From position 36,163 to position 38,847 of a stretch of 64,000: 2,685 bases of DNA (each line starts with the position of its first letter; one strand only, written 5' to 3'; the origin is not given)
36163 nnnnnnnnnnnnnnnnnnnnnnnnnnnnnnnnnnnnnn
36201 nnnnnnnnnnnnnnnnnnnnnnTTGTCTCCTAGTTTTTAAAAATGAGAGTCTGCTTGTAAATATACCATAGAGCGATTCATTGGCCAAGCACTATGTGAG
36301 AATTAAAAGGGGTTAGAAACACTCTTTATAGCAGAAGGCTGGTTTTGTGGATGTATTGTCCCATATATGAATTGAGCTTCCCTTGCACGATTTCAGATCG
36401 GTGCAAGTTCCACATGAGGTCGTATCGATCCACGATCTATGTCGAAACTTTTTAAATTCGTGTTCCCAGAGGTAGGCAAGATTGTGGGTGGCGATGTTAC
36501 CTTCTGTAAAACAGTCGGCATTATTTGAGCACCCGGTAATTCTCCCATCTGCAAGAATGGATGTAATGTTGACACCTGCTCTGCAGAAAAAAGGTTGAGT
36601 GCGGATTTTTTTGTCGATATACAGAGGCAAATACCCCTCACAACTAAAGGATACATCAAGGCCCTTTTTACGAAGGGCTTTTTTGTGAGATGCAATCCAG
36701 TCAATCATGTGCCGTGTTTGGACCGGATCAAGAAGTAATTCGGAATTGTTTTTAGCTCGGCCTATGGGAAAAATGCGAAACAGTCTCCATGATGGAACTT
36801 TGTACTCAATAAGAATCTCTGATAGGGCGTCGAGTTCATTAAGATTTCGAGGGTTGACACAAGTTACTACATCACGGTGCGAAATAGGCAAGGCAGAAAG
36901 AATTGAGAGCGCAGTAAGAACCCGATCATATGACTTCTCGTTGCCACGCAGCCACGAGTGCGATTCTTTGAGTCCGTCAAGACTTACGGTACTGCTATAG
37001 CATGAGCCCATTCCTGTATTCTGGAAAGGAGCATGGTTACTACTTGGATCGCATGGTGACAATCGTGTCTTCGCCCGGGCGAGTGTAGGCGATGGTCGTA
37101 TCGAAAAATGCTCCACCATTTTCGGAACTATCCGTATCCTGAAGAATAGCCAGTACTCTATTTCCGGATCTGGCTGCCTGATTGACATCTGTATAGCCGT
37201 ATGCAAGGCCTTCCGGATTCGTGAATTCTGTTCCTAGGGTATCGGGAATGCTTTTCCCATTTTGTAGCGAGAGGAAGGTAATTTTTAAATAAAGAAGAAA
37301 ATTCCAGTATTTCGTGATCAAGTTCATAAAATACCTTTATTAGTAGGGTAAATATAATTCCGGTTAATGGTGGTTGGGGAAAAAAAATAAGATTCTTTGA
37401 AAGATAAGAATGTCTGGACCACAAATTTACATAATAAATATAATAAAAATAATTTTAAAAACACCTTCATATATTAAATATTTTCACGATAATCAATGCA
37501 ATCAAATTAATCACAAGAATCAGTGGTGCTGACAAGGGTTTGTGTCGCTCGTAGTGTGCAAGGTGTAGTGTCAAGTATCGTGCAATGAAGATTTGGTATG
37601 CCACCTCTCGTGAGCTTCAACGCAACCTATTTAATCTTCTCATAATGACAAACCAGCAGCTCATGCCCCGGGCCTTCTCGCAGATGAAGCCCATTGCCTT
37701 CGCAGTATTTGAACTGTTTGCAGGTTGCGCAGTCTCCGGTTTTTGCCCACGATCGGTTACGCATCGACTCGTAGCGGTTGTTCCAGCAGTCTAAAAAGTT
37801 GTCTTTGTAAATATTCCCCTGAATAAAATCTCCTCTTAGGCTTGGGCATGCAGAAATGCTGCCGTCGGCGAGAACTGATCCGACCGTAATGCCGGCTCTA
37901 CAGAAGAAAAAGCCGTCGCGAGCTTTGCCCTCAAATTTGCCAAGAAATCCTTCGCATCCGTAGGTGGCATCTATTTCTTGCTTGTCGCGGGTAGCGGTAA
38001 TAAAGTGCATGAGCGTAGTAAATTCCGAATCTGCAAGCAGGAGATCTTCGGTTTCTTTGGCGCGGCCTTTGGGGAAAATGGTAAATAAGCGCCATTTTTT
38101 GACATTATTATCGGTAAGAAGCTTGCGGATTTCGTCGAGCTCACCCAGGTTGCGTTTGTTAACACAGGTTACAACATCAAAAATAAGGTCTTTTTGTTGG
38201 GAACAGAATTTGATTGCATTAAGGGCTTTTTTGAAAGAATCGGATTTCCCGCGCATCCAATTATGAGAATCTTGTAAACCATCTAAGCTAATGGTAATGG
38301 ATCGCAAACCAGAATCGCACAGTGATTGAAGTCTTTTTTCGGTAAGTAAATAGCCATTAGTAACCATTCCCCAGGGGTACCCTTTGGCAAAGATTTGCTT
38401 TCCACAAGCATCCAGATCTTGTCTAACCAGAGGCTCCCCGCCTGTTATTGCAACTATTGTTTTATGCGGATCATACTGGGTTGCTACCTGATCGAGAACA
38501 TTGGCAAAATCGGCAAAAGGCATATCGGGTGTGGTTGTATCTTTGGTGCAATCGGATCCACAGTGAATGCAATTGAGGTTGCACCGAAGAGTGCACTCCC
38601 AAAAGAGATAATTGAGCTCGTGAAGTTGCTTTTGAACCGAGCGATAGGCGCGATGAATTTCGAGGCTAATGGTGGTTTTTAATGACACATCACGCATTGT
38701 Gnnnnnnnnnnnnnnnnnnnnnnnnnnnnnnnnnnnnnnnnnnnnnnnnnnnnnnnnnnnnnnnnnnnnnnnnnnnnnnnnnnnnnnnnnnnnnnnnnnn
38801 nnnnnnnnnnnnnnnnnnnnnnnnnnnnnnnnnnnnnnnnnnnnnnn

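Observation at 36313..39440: Two diverged tandem cassettes: small secreted protein + radical SAM/SPASM enzyme, second enzyme lacking its radical-SAM core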

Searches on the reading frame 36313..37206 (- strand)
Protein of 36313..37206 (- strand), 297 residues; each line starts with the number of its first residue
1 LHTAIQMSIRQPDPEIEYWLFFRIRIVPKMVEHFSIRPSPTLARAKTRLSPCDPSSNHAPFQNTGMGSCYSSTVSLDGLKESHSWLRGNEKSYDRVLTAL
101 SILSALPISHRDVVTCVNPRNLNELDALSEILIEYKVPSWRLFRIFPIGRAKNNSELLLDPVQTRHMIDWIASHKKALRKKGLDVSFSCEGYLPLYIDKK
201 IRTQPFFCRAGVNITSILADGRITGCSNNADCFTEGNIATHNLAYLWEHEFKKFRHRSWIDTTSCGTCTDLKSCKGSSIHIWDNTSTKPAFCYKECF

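Call 3: search_protein_families(library=ncbifam, proteins=[window:36313-37206:-], max_evalue=0.01)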
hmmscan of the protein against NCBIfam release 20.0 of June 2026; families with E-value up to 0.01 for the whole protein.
window:36313-37206:- (297 aa): 20 families
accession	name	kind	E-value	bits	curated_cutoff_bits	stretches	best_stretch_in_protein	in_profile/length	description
TIGR04133.1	rSAM_w_lipo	hypoth_equivalog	1.5e-64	218.1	425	1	70-294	127-346/350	TIGR04133 family radical SAM/SPASM protein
TIGR04340.1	rSAM_ACGX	hypoth_equivalog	6.7e-14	51.9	400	1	68-277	107-319/341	radical SAM/SPASM domain protein, ACGX system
TIGR03913.1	rad_SAM_trio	equivalog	3.5e-13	48.8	591.75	1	72-281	120-338/477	GDL motif peptide-associated radical SAM/SPASM maturase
TIGR04103.1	rSAM_nif11_3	equivalog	3.6e-13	48.9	725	1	72-250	106-291/412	nif11-class peptide radical SAM maturase 3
TIGR04053.2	TIGR04053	equivalog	1.3e-12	47.7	395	1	71-175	112-214/366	TIGR04053 family radical SAM/SPASM domain-containing protein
TIGR03962.1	mycofact_rSAM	equivalog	7.2e-12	45.1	265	1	73-279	114-314/339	mycofactocin radical SAM maturase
TIGR04055.1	rSAM_NirJ2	equivalog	1.6e-10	41.1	500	1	72-277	101-303/326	putative heme d1 biosynthesis radical SAM protein NirJ2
TIGR04545.1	rSAM_ahbD_hemeb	equivalog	7.2e-09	35.5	500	1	73-282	103-322/339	heme b synthase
TIGR04082.1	rSAM_for_selen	equivalog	3.8e-08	32.5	350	1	73-277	302-496/516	thio(seleno)oxazole modification radical SAM maturase SbtM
TIGR04051.1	rSAM_NirJ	equivalog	1.2e-07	31.1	515.45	1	73-187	105-218/354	heme d1 biosynthesis radical SAM protein NirJ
TIGR04546.1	rSAM_ahbC_deAc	equivalog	7.2e-07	28.3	650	1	73-183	142-251/390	12,18-didecarboxysiroheme deacetylase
TIGR04303.1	GeoRSP_rSAM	equivalog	2.1e-06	27.6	400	1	75-277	107-305/325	GeoRSP system radical SAM/SPASM protein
TIGR04347.1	pseudo_SAM_Halo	equivalog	6.9e-06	25.6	525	1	72-186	140-253/390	TIGR04347 family pseudo-SAM/SPASM protein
TIGR04054.1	rSAM_NirJ1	equivalog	9.9e-06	24.4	650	1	73-186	139-251/387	putative heme d1 biosynthesis radical SAM protein NirJ1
NF050035.1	rSAM_WgK_link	exception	4.3e-05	22.7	650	1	204-276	265-341/367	radical SAM/SPASM peptide maturase WgkB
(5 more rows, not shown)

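Call 4: search_protein_families(library=pfam, proteins=[window:36313-37206:-], max_evalue=0.01)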
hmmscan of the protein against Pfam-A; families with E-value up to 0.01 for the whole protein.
window:36313-37206:- (297 aa): 1 family
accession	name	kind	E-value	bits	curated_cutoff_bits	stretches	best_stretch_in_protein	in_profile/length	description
PF13186.11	SPASM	-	1.5e-05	25.6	21.5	1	208-269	1-67/67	Iron-sulfur cluster-binding domain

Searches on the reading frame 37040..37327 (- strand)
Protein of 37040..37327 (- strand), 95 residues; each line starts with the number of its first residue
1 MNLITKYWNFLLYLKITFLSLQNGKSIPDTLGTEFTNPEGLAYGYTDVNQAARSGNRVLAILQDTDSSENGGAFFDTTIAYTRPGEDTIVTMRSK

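Call 3: search_protein_families(library=ncbifam, proteins=[window:37040-37327:-], max_evalue=0.01)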
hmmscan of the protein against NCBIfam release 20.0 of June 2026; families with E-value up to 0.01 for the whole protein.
window:37040-37327:- (95 aa): 0 families

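Call 4: search_protein_families(library=pfam, proteins=[window:37040-37327:-], max_evalue=0.01)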
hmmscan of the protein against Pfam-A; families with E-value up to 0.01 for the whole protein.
window:37040-37327:- (95 aa): 0 families

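Call 66: search_protein_families(library=ncbifam, proteins=[window:37040-37327:-], max_evalue=10)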
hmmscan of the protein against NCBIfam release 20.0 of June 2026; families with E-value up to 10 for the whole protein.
window:37040-37327:- (95 aa): 0 families

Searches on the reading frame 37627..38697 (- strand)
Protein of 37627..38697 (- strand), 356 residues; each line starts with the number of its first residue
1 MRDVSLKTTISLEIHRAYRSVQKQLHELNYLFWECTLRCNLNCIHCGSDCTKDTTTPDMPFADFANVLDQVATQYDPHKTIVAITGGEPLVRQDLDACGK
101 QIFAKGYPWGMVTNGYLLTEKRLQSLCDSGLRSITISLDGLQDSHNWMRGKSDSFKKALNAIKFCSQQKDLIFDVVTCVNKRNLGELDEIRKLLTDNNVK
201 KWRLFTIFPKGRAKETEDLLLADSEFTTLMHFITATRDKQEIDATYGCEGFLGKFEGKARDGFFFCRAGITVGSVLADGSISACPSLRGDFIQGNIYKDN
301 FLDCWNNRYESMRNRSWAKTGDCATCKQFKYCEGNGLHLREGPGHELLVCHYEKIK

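Call 3: search_protein_families(library=ncbifam, proteins=[window:37627-38697:-], max_evalue=0.01)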
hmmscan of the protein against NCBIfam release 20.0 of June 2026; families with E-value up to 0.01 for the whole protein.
window:37627-38697:- (356 aa): 70 families (the best 25 are shown)
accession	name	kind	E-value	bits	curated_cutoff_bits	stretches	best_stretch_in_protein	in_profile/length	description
TIGR04133.1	rSAM_w_lipo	hypoth_equivalog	1.3e-162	540.6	425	1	7-355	2-349/350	TIGR04133 family radical SAM/SPASM protein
TIGR04545.1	rSAM_ahbD_hemeb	equivalog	8.4e-38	130.7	500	1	32-248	3-216/339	heme b synthase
TIGR04053.2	TIGR04053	equivalog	5.3e-36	124.6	395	1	31-241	10-218/366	TIGR04053 family radical SAM/SPASM domain-containing protein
TIGR04103.1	rSAM_nif11_3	equivalog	3.5e-35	121.4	725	1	27-321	3-302/412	nif11-class peptide radical SAM maturase 3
TIGR04546.1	rSAM_ahbC_deAc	equivalog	6.3e-34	117.4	650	1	31-238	41-245/390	12,18-didecarboxysiroheme deacetylase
TIGR04055.1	rSAM_NirJ2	equivalog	1.7e-33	116.6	500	1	32-334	3-302/326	putative heme d1 biosynthesis radical SAM protein NirJ2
TIGR03962.1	mycofact_rSAM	equivalog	8.8e-33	113.9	265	1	25-337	8-314/339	mycofactocin radical SAM maturase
TIGR04347.1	pseudo_SAM_Halo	equivalog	1.6e-31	109.9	525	1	30-228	39-233/390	TIGR04347 family pseudo-SAM/SPASM protein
TIGR04051.1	rSAM_NirJ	equivalog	4.2e-31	108.2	515.45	1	32-218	5-187/354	heme d1 biosynthesis radical SAM protein NirJ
TIGR04054.1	rSAM_NirJ1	equivalog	9.5e-30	103.5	650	2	32-219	39-222/387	putative heme d1 biosynthesis radical SAM protein NirJ1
TIGR03913.1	rad_SAM_trio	equivalog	9e-29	100.2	591.75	1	31-336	21-335/477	GDL motif peptide-associated radical SAM/SPASM maturase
NF050035.1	rSAM_WgK_link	exception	1.2e-24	87.1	650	2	35-243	15-219/367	radical SAM/SPASM peptide maturase WgkB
TIGR04340.1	rSAM_ACGX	hypoth_equivalog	2.1e-22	79.8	400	1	33-334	7-318/341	radical SAM/SPASM domain protein, ACGX system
TIGR04317.1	W_rSAM_matur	equivalog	6.2e-22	78.2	380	1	27-284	2-255/349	tungsten cofactor oxidoreductase radical SAM maturase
TIGR04250.1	SCM_rSAM_ScmE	equivalog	2.4e-21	76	400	2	34-197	8-168/358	SynChlorMet cassette radical SAM/SPASM protein ScmE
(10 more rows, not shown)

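Call 4: search_protein_families(library=pfam, proteins=[window:37627-38697:-], max_evalue=0.01)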
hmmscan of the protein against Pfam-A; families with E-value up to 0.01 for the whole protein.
window:37627-38697:- (356 aa): 3 families
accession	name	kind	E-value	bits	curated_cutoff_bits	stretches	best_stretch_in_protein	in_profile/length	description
PF04055.27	Radical_SAM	-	1.8e-19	71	29.5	1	35-194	3-166/166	Radical SAM superfamily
PF13186.11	SPASM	-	4.2e-06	27.4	21.5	1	266-327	1-67/67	Iron-sulfur cluster-binding domain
PF13353.11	Fer4_12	-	0.0094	16.7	22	0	39-94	15-68/137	4Fe-4S single cluster domain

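Call 14: list_cluster_members(proteins=[window:37627-38697:-, window:38702-39184:-, window:36313-37011:-, window:37040-37327:-, window:32756-34561:-, window:42712-43560:-, window:39444-41216:-])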
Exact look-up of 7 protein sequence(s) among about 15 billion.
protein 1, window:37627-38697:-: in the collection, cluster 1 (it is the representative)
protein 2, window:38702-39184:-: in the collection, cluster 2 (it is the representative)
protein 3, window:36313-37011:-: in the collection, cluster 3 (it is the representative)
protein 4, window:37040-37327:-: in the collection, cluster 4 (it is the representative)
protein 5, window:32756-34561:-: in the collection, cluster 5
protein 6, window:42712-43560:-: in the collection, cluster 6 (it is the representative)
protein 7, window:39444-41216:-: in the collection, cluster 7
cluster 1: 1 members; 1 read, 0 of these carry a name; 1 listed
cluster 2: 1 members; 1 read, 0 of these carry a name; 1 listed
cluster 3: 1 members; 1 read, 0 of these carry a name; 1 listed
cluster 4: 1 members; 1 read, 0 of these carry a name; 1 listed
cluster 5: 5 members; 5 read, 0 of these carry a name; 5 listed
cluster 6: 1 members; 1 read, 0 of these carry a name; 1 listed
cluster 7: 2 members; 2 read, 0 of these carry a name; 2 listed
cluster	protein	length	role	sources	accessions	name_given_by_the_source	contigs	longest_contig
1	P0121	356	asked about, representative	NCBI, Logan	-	-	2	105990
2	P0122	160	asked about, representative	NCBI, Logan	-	-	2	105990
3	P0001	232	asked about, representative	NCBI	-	-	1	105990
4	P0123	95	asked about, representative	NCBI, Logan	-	-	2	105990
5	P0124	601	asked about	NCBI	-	-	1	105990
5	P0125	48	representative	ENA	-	-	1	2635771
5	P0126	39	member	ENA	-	-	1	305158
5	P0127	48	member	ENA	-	-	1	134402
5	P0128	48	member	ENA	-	-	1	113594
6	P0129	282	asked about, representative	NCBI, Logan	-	-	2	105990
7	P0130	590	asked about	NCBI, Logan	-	-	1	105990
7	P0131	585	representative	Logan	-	-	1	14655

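Call 16: find_encoding_contigs(protein=P0123, flank=3000, max_places=4)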
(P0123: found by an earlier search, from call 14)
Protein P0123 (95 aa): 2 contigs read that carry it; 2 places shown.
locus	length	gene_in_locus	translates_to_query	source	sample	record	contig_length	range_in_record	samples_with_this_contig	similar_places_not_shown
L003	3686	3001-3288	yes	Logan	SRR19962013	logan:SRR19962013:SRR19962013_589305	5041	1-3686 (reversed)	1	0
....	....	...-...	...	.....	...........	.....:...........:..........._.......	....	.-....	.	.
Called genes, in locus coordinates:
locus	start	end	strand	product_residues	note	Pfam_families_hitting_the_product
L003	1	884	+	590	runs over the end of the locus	PF07719:TPR_2 (faint), PF25063:ARM_TT21_C (faint), PF23914:TPR_CcmH_CycH (faint), PF14853:Fis1_TPR_C (faint), PF00535:Glycos_transf_2, PF13431:TPR_17 (faint), PF13432:TPR_16 (faint), PF14559:TPR_19 (faint), +6 more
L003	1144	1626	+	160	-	-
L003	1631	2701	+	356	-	PF04055:Radical_SAM, PF13186:SPASM (weak)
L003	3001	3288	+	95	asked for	-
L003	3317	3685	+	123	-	?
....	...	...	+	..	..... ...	-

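Call 17: find_encoding_contigs(protein=P0131, flank=8000, max_places=3)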
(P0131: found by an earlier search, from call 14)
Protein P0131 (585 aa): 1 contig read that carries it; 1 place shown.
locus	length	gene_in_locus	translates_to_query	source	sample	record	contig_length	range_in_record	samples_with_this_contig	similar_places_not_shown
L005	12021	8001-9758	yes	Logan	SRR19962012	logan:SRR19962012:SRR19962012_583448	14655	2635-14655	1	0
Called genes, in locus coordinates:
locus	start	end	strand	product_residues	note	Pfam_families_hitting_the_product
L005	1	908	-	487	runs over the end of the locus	PF07690:MFS_1 (weak)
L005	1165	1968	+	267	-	PF10135:Rod-binding, PF01464:SLT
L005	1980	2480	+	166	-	PF05130:FlgN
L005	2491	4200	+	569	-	PF22638:FlgK_D1, PF06429:Flg_bbr_C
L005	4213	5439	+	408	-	PF00669:Flagellin_N, PF00700:Flagellin_C (weak)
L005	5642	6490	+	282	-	PF00669:Flagellin_N, PF00700:Flagellin_C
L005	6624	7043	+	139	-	PF02623:FliW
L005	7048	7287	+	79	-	PF02599:CsrA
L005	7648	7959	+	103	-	PF00376:MerR, PF13411:MerR_1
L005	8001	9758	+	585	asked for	PF07719:TPR_2 (faint), PF25063:ARM_TT21_C (faint), PF23914:TPR_CcmH_CycH (faint), PF14853:Fis1_TPR_C (faint), PF00535:Glycos_transf_2, PF13431:TPR_17 (faint), PF13432:TPR_16 (faint), PF14559:TPR_19 (faint), +6 more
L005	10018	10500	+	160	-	-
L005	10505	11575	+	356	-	PF04055:Radical_SAM, PF13186:SPASM (weak)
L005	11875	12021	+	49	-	?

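Call 20: find_related_loci(query=A2, collection=genome_contigs, flank=6000)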
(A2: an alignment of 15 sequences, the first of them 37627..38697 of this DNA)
Query A2 (356 aa) in genome_contigs; peptide patterns used: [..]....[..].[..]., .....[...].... (x = any residue, [..] = any of these).
600 stretches matched a pattern (row limit reached: there are more); 592 encode a relative of the query (tblastn E <= 1e-3); the best 80 are kept; 80 distinct loci.
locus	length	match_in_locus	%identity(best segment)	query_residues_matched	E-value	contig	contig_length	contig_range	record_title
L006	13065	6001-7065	60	2-355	7e-151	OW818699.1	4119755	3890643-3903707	metagenome genome assembly, chromosome: 1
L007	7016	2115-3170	59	4-355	2e-150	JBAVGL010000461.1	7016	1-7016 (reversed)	MAG: Chitinivibrionales bacterium isolate MFD06947_ilm_asm_bin9 k127_35650, whole genome shotgun sequence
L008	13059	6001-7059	57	4-356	1e-147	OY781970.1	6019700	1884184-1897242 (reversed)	MAG: uncultured Draconibacterium sp. isolate 170f71c0-b3b5-404f-95db-dd0d0fa2a447 genome assembly, chromosome: 1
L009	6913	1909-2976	59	1-356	1e-147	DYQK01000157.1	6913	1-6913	MAG TPA_asm: Rikenella microfusus isolate SulCav_GS10_10_34_87 SulCav_GS10_10_21377_length_6913_cov_51_246428, whole gen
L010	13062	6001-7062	58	4-356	7e-147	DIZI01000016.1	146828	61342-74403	MAG TPA_asm: Paludibacter sp. UBA6032 UBA6032_contig_1199, whole genome shotgun sequence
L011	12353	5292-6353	58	4-356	1e-146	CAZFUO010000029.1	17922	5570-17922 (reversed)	MAG TPA_asm: uncultured Bacteroidales bacterium isolate SRP192927_co4_909 genome assembly, contig: NODE_6398_length_1792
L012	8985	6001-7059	56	4-356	4e-146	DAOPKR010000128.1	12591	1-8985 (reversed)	MAG TPA_asm: Draconibacterium sp. isolate AMR_MDS_3246 NODE_5268_length_12591_cov_18.660099, whole genome shotgun sequen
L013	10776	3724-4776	59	4-353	3e-146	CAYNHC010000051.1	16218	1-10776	MAG TPA_asm: uncultured Paludibacter sp. isolate SRP192927_co1_94 genome assembly, contig: NODE_7631_length_16218_cov_9.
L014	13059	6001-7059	56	3-355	7e-146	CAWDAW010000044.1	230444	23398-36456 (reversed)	MAG: uncultured Prolixibacteraceae bacterium isolate MFD01721.bin.1.284 genome assembly, contig: contig_8402, whole geno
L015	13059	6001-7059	58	4-356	7e-146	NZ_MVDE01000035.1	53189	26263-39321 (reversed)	Labilibaculum manganireducens strain 59.10-2M 2648548765, whole genome shotgun sequence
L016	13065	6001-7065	57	1-355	9e-146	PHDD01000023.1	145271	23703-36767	MAG: Bacteroidetes bacterium HGW-Bacteroidetes-4 08E140C01_z5_2013_Ig3399_v2_scaffold_525, whole genome shotgun sequence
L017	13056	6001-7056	57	4-355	1e-145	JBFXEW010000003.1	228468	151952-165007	MAG: Salinivirgaceae bacterium isolate CA_2019_TPIn_125 NODE_187_length_228468_cov_13.902212_TPIn, whole genome shotgun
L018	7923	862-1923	59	4-356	1e-144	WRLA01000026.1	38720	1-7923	MAG: Bacteroidales bacterium isolate Th196P3bin138 Ga0099364_10001471, whole genome shotgun sequence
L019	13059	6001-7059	57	4-355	3e-144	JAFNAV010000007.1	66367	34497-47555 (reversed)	MAG: Bacteroidetes bacterium isolate CTSoil_027 scaffold_12, whole genome shotgun sequence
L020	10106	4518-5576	58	4-356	4e-144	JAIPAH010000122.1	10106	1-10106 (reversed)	MAG: Bacteroidales bacterium isolate Tobar18m-G1 Tobar18m-20mill-C462, whole genome shotgun sequence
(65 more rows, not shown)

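Call 54: search_protein_families(library=ncbifam, alignment_id=A2, max_evalue=1e-10)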
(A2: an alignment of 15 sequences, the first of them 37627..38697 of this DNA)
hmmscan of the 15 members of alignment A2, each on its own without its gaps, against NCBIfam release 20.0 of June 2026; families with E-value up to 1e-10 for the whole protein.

A. member 1, window:37627-38697:- (356 aa): 41 families (the best 25 are shown)
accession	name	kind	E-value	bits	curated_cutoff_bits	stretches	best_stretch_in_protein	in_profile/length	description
TIGR04133.1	rSAM_w_lipo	hypoth_equivalog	1.3e-162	540.6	425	1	7-355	2-349/350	TIGR04133 family radical SAM/SPASM protein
TIGR04545.1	rSAM_ahbD_hemeb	equivalog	8.4e-38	130.7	500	1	32-248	3-216/339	heme b synthase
TIGR04053.2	TIGR04053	equivalog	5.3e-36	124.6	395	1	31-241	10-218/366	TIGR04053 family radical SAM/SPASM domain-containing protein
TIGR04103.1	rSAM_nif11_3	equivalog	3.5e-35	121.4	725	1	27-321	3-302/412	nif11-class peptide radical SAM maturase 3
TIGR04546.1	rSAM_ahbC_deAc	equivalog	6.3e-34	117.4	650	1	31-238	41-245/390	12,18-didecarboxysiroheme deacetylase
TIGR04055.1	rSAM_NirJ2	equivalog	1.7e-33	116.6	500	1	32-334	3-302/326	putative heme d1 biosynthesis radical SAM protein NirJ2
TIGR03962.1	mycofact_rSAM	equivalog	8.8e-33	113.9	265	1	25-337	8-314/339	mycofactocin radical SAM maturase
TIGR04347.1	pseudo_SAM_Halo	equivalog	1.6e-31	109.9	525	1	30-228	39-233/390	TIGR04347 family pseudo-SAM/SPASM protein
TIGR04051.1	rSAM_NirJ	equivalog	4.2e-31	108.2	515.45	1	32-218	5-187/354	heme d1 biosynthesis radical SAM protein NirJ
TIGR04054.1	rSAM_NirJ1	equivalog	9.5e-30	103.5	650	1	32-219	39-222/387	putative heme d1 biosynthesis radical SAM protein NirJ1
TIGR03913.1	rad_SAM_trio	equivalog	9e-29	100.2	591.75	1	31-336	21-335/477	GDL motif peptide-associated radical SAM/SPASM maturase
NF050035.1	rSAM_WgK_link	exception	1.2e-24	87.1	650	1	35-243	15-219/367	radical SAM/SPASM peptide maturase WgkB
TIGR04340.1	rSAM_ACGX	hypoth_equivalog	2.1e-22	79.8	400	1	33-334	7-318/341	radical SAM/SPASM domain protein, ACGX system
TIGR04317.1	W_rSAM_matur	equivalog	6.2e-22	78.2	380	1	27-284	2-255/349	tungsten cofactor oxidoreductase radical SAM maturase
TIGR04250.1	SCM_rSAM_ScmE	equivalog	2.4e-21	76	400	1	34-197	8-168/358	SynChlorMet cassette radical SAM/SPASM protein ScmE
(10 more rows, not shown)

B. families by the number of members that match (of 15 scanned): 58 families (the first 25 are shown)
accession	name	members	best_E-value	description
TIGR04133.1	rSAM_w_lipo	15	1.3e-162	TIGR04133 family radical SAM/SPASM protein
TIGR04053.2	TIGR04053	15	2.6e-41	TIGR04053 family radical SAM/SPASM domain-containing protein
TIGR04545.1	rSAM_ahbD_hemeb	15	3.6e-41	heme b synthase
TIGR04055.1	rSAM_NirJ2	15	4.8e-38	putative heme d1 biosynthesis radical SAM protein NirJ2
TIGR04103.1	rSAM_nif11_3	15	5e-38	nif11-class peptide radical SAM maturase 3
TIGR04051.1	rSAM_NirJ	15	1.9e-37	heme d1 biosynthesis radical SAM protein NirJ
TIGR04054.1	rSAM_NirJ1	15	2.4e-35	putative heme d1 biosynthesis radical SAM protein NirJ1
TIGR04546.1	rSAM_ahbC_deAc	15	2.8e-35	12,18-didecarboxysiroheme deacetylase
TIGR04347.1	pseudo_SAM_Halo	15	6e-34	TIGR04347 family pseudo-SAM/SPASM protein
TIGR03913.1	rad_SAM_trio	15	2.5e-33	GDL motif peptide-associated radical SAM/SPASM maturase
TIGR03962.1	mycofact_rSAM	15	8.8e-33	mycofactocin radical SAM maturase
TIGR04340.1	rSAM_ACGX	15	2.3e-32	radical SAM/SPASM domain protein, ACGX system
TIGR02109.1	PQQ_syn_pqqE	15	8.4e-32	pyrroloquinoline quinone biosynthesis protein PqqE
TIGR04303.1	GeoRSP_rSAM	15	1.3e-31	GeoRSP system radical SAM/SPASM protein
TIGR04403.1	rSAM_skfB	15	9.5e-31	sporulation killing factor system radical SAM maturase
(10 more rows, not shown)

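Call 55: search_solved_structures(query=window:37627-38697:-, max_evalue=0.00001)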
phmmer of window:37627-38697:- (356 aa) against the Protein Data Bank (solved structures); distinct sequences matched with E-value up to 0.00001: 9.
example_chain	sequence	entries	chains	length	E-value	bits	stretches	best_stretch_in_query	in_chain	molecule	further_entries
7vob_C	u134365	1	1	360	1.6e-13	53.8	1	29-207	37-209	Cytosylglucuronate decarboxylase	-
7voc_C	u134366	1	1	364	1.6e-13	53.8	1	29-207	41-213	Cytosylglucuronate decarboxylase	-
6efn_A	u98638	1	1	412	2.4e-10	43.3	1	34-304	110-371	Sporulation killing factor maturation protein SkfB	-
2fb2_A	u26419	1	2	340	5.2e-09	38.9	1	33-144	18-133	Molybdenum cofactor biosynthesis protein A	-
1tv7_A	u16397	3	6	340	5.8e-09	38.7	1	34-144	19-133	Molybdenum cofactor biosynthesis protein A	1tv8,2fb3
7tol_A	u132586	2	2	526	1.4e-08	37.5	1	34-187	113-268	glycerol dibiphytanyl glycerol tetraether - macrocyclic archaeol synthase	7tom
8wm2_A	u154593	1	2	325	4.5e-08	35.8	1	33-215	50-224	Fe-S radical SAM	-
4m7t_A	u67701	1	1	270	3.8e-07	32.8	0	33-138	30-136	BtrN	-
4m7s_A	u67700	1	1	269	4.1e-07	32.7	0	34-138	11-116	BtrN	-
